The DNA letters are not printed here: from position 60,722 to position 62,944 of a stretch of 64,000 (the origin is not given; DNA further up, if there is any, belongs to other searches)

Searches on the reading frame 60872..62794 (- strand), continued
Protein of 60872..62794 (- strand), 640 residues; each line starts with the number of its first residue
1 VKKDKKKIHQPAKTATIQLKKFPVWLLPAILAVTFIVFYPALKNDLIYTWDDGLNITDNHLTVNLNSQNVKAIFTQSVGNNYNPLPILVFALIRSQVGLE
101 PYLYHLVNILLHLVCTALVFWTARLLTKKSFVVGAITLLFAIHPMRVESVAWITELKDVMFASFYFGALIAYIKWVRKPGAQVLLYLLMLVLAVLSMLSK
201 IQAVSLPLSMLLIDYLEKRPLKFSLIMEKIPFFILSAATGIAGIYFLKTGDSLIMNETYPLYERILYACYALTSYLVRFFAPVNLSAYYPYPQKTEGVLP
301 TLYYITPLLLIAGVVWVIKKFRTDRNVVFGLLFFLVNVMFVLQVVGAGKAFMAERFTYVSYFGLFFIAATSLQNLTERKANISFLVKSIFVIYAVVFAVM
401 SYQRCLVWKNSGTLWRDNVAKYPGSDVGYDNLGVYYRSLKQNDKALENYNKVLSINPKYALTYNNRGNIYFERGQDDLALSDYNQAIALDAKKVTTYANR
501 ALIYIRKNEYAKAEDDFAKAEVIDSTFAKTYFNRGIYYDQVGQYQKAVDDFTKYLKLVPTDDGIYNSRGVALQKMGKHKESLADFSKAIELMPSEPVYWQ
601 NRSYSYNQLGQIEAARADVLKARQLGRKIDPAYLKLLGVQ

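Call 50: search_protein_families(library=ncbifam, proteins=[window:60872-62794:-], max_evalue=0.001)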
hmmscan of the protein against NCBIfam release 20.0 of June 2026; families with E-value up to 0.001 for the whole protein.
window:60872-62794:- (640 aa): 18 families
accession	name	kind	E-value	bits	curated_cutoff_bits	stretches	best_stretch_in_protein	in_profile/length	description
NF040959.1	MamA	equivalog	1.6e-22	80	200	2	470-591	81-202/204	magnetosome protein MamA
TIGR02521.1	type_IV_pilW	equivalog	1.6e-19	70.4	154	2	492-636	29-175/234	type IV pilus biogenesis/stability protein PilW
NF008391.2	PRK11189.1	equivalog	3.2e-18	66.3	250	2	514-622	51-159/297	lipoprotein NlpI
TIGR00990.1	3a0801s09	subfamily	1.7e-16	60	757.25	1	429-591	334-496/615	mitochondrial import receptor subunit TOM70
NF033762.1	social_mot_Tgl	equivalog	1.7e-15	57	225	1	436-586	76-228/252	social motility TPR repeat lipoprotein Tgl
TIGR02917.1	PEP_TPR_lipo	equivalog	3.9e-15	54.8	312.2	1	433-626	200-393/899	XrtA/PEP-CTERM system TPR-repeat protein PrsT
NF002725.1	PRK02603.1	equivalog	1.6e-12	47.8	143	2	462-522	74-134/173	photosystem I assembly protein Ycf3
NF033920.0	C39_PA2778_fam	equivalog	9.1e-11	41.6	150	1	438-520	168-250/255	PA2778 family cysteine peptidase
NF033758.1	gliding_GltE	equivalog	1.4e-10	40.7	225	2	477-580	239-342/411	adventurous gliding motility TPR repeat lipoprotein GltE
NF047507.1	TPR_BatC_Lepto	exception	7.6e-10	38.6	175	0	463-515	99-149/214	TPR repeat-containing protein BatC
TIGR02552.1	LcrH_SycD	equivalog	1.5e-07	31.2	104.8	0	538-622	28-112/136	SycD/LcrH family type III secretion system chaperone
NF047371.1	FlcA_CTERM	equivalog_domain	4.7e-07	28.7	300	1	426-595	347-540/646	periplasmic flagellar collar protein FlcA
NF040561.1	PrimPol_Msp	equivalog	2.9e-06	26.1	200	0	543-617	6-80/515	CRISPR-associated primase-polymerase type A1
NF047558.1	TPR_END_plus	domain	3.9e-06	26.7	32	0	431-459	4-32/56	TPR end-of-group domain-containing protein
TIGR03939.1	PGA_TPR_OMP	equivalog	6.6e-06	24.6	366.65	0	542-629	134-221/800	poly-beta-1,6 N-acetyl-D-glucosamine export porin PgaA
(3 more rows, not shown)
